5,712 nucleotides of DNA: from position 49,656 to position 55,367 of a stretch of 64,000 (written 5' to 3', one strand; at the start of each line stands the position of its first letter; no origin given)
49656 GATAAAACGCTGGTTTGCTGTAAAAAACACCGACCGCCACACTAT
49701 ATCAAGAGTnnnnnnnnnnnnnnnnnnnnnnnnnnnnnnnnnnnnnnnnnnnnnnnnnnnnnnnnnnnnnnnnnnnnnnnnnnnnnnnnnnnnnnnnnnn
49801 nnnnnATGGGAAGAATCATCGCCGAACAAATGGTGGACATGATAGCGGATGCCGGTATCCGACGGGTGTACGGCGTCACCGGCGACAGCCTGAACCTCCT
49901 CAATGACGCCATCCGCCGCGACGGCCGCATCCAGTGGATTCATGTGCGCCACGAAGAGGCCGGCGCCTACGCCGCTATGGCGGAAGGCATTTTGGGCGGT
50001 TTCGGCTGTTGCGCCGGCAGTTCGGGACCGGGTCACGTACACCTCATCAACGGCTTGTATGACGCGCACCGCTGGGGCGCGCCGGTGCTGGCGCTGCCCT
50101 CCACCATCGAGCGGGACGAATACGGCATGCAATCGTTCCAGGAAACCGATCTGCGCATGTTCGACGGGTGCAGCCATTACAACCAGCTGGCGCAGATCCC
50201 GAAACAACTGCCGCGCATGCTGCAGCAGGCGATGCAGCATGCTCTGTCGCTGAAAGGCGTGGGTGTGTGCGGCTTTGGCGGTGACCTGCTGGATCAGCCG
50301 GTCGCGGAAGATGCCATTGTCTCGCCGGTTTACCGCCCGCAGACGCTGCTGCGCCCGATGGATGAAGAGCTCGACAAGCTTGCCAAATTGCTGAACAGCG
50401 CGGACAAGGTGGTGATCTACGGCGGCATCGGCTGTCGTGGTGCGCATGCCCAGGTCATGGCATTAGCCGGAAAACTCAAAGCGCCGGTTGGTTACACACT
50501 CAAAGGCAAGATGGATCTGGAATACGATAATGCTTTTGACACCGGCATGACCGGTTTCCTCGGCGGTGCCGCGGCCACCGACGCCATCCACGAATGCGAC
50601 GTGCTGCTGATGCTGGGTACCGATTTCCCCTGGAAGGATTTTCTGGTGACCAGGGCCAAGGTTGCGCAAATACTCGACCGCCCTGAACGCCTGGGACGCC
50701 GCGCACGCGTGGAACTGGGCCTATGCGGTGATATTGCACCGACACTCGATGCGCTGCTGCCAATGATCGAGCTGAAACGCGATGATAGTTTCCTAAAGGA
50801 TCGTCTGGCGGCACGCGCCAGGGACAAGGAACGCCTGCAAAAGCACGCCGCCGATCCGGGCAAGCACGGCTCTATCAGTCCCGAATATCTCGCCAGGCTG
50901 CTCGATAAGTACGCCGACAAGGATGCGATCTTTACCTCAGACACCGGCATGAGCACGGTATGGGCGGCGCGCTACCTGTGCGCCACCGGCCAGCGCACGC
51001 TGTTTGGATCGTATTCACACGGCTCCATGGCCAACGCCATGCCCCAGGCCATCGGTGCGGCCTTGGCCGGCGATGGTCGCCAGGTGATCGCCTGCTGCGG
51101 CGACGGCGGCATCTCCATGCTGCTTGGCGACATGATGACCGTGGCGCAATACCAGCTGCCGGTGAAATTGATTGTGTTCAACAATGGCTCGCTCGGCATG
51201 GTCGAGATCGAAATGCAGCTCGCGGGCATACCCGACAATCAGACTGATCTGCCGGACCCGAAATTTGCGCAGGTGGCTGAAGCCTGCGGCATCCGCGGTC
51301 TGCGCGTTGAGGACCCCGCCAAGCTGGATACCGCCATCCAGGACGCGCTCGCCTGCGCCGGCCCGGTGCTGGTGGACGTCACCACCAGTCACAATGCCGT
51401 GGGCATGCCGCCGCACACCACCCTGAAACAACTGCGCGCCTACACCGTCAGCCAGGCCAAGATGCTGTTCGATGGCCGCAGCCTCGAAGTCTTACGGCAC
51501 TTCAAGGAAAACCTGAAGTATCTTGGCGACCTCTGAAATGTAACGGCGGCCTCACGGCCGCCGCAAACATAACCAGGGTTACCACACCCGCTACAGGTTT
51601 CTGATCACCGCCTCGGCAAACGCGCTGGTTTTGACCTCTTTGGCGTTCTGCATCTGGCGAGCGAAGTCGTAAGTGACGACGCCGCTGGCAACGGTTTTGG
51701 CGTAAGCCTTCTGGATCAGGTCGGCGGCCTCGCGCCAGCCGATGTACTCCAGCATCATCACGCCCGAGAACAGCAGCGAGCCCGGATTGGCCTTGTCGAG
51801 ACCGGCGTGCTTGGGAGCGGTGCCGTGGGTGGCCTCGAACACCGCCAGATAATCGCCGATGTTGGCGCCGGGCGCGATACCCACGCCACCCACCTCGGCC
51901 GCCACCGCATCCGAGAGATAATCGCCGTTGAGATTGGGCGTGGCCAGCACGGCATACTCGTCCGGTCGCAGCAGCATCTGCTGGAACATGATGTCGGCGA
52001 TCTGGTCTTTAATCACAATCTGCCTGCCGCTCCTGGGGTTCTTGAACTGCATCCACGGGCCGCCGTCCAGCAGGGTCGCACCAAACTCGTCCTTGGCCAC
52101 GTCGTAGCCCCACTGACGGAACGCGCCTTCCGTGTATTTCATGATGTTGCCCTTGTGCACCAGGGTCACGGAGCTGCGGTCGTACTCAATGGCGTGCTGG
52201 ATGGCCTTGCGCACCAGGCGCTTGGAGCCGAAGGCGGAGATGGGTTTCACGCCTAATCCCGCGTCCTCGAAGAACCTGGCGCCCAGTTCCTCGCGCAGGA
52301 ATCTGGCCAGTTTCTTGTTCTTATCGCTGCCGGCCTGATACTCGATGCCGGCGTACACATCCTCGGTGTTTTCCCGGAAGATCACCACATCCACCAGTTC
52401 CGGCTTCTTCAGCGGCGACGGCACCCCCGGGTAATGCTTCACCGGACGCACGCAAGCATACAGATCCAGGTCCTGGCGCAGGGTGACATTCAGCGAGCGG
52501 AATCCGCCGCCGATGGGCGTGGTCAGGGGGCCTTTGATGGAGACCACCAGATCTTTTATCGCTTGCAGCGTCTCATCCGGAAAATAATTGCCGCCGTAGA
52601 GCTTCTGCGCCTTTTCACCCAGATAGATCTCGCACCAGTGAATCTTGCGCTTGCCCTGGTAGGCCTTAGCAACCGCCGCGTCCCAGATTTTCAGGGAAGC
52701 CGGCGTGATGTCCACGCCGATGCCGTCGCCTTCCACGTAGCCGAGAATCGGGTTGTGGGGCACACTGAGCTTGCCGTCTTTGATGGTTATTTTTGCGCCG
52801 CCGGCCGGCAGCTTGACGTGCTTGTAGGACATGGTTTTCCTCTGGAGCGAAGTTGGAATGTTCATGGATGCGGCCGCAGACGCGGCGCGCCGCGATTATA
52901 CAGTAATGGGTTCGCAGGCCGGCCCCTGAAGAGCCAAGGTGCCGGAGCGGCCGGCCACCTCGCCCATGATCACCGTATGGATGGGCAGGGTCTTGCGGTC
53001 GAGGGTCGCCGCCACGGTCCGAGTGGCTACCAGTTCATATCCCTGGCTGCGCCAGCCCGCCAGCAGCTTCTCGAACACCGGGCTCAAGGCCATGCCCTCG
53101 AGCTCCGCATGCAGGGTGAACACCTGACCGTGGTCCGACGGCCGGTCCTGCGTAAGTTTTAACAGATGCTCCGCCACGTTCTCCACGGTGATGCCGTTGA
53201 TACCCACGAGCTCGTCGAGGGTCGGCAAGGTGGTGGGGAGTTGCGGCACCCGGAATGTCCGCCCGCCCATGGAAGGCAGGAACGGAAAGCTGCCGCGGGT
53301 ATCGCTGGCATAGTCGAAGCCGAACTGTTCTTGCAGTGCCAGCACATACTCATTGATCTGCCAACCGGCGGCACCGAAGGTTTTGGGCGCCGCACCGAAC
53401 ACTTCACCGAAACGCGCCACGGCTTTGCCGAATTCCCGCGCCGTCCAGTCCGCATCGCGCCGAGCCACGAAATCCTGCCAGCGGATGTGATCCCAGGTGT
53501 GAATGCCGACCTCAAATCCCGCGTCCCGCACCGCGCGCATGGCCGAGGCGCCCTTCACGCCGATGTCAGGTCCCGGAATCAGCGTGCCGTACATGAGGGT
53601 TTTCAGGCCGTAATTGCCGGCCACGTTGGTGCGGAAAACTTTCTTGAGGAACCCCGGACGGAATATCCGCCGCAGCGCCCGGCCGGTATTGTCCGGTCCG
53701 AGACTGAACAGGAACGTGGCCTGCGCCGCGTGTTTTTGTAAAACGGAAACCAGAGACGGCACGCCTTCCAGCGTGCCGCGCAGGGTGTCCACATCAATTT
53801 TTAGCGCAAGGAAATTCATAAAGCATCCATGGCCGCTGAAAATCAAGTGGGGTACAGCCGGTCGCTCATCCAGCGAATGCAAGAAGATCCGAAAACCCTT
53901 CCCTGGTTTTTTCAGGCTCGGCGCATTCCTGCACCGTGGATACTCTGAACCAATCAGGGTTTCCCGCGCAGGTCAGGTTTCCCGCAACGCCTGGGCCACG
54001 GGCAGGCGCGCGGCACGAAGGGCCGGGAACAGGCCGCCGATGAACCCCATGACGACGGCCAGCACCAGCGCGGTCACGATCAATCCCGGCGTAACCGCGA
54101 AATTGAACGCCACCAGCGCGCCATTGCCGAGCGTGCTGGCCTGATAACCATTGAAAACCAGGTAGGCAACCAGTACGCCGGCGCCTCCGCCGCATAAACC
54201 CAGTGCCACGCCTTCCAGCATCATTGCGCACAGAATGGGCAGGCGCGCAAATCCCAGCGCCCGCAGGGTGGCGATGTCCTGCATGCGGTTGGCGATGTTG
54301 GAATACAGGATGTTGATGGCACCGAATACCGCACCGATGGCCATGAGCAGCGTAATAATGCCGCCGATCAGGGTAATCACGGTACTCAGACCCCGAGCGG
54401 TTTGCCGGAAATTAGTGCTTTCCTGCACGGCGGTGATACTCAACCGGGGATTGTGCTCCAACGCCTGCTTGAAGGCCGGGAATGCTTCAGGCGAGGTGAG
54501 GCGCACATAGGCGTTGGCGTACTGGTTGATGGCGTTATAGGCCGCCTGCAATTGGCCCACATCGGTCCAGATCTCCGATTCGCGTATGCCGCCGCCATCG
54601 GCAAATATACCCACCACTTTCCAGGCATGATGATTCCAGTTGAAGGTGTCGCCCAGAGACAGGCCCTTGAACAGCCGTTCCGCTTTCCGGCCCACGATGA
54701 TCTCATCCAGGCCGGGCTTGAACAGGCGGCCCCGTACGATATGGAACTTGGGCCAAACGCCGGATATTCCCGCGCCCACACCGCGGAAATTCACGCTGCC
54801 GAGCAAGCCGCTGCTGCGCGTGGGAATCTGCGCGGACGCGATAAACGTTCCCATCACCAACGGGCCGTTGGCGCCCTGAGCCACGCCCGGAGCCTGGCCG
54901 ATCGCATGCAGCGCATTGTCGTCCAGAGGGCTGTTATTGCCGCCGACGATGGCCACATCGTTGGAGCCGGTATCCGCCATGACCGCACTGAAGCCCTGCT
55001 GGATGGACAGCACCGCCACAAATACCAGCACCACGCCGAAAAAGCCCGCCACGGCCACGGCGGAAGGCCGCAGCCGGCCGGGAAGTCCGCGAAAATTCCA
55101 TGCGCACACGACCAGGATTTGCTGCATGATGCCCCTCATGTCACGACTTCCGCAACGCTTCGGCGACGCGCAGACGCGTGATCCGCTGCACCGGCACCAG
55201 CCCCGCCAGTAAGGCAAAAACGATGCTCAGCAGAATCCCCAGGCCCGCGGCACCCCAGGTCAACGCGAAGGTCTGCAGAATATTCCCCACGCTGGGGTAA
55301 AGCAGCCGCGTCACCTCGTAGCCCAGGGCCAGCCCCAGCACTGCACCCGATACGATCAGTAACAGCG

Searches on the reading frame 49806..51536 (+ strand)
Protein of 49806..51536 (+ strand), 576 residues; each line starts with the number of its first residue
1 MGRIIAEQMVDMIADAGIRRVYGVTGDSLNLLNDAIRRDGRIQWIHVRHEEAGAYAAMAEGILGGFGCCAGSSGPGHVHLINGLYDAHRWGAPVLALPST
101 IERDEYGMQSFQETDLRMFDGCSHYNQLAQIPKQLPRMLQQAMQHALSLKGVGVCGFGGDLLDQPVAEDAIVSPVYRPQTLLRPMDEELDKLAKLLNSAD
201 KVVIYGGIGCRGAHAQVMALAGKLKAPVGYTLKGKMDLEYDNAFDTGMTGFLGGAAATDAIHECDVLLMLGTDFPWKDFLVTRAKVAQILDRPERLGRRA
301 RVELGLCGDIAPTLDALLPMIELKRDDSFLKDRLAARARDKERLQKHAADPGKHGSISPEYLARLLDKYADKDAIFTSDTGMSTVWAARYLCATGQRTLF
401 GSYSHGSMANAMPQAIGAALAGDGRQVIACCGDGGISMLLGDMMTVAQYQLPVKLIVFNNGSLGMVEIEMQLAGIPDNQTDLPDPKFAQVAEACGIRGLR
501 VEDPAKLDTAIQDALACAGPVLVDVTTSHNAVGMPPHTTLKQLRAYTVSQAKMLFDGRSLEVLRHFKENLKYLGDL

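Call 9: search_protein_families(library=pfam, proteins=[window:49806-51536:+], max_evalue=0.001)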
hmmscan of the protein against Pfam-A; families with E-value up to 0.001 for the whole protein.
window:49806-51536:+ (576 aa): 3 families
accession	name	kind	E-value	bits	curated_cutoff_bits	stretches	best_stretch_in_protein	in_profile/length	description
PF02775.26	TPP_enzyme_C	-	1.3e-40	139.1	21.9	1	379-525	1-151/151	Thiamine pyrophosphate enzyme, C-terminal TPP binding domain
PF00205.28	TPP_enzyme_M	-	9.7e-29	100.3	30.4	1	189-317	1-137/137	Thiamine pyrophosphate enzyme, central domain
PF02776.23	TPP_enzyme_N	-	1.3e-24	86.7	26.8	1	6-115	4-115/119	Thiamine pyrophosphate enzyme, N-terminal TPP binding domain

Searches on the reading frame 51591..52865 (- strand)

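Call 9: search_protein_families(library=pfam, proteins=[window:51591-52865:-], max_evalue=0.001)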
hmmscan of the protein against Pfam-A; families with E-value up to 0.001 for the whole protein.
window:51591-52865:- (424 aa): 1 family
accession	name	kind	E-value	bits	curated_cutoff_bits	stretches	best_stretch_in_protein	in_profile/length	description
PF00180.25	Iso_dh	-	6.8e-86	289.1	27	1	43-420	4-348/348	Isocitrate/isopropylmalate dehydrogenase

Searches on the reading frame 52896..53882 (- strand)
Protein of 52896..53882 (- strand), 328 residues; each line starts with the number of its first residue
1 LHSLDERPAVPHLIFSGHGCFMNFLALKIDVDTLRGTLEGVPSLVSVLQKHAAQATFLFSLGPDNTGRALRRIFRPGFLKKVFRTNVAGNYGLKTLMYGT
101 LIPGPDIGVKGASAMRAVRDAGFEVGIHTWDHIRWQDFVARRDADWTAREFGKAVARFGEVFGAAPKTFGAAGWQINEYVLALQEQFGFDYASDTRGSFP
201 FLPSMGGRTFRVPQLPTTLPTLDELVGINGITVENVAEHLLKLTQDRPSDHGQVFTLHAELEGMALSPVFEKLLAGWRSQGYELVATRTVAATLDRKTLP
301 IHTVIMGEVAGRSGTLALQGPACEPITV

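Call 9: search_protein_families(library=pfam, proteins=[window:52896-53882:-], max_evalue=0.001)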
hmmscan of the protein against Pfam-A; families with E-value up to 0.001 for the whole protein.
window:52896-53882:- (328 aa): 1 family
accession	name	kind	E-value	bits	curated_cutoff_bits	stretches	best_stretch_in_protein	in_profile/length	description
PF01522.26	Polysacc_deac_1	-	2.5e-08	34.3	23.1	1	39-191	19-123/124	Polysaccharide deacetylase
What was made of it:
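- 52896..53819 (-): Intact arnD-like deformylase, followed by icd as in relatives. Polysacc_deac_1 (call 9).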

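Call 54: search_protein_families(library=ncbifam, proteins=[window:52896-53882:-], max_evalue=0.00001)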
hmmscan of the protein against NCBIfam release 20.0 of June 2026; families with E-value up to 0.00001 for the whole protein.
window:52896-53882:- (328 aa): 1 family
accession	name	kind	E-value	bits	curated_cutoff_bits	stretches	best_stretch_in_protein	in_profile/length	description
NF011923.2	PRK15394.1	equivalog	1.4e-74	251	382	1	26-319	4-293/294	4-deoxy-4-formamido-L-arabinose-phosphoundecaprenol deformylase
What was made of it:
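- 52896..53819 (-): NF011923 at E 1.4e-74 over its full length but below the equivalog cut-off (call 54).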

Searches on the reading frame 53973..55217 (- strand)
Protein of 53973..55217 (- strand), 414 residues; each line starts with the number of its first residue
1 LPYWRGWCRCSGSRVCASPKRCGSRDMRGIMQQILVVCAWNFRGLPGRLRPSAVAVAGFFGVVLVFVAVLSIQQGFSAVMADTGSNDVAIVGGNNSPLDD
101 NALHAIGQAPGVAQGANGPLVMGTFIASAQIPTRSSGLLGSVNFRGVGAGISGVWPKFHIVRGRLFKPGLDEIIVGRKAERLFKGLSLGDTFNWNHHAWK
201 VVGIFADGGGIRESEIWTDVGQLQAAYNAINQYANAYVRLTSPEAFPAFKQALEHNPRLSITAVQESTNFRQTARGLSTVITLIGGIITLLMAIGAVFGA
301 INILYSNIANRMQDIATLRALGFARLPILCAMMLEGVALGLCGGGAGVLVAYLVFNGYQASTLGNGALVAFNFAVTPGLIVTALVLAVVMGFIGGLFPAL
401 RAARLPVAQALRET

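Call 54: search_protein_families(library=ncbifam, proteins=[window:53973-55217:-], max_evalue=0.00001)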
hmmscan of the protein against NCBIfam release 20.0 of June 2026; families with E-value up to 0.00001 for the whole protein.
window:53973-55217:- (414 aa): 4 families
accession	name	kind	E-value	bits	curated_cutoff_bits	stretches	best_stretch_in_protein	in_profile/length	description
TIGR03434.1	ADOP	subfamily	1.7e-13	49.6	622.3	1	188-413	163-401/803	ADOP family duplicated permease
TIGR02212.1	lolCE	equivalog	4.7e-13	48.8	362.45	1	196-413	181-410/411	lipoprotein-releasing ABC transporter permease subunit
NF038347.1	FtsX_Gpos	exception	4.1e-07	29.7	225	1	235-395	122-283/296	permease-like cell division protein FtsX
TIGR01185.1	devC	equivalog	4.4e-06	25.9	290.35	1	278-396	251-365/380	ABC transporter permease DevC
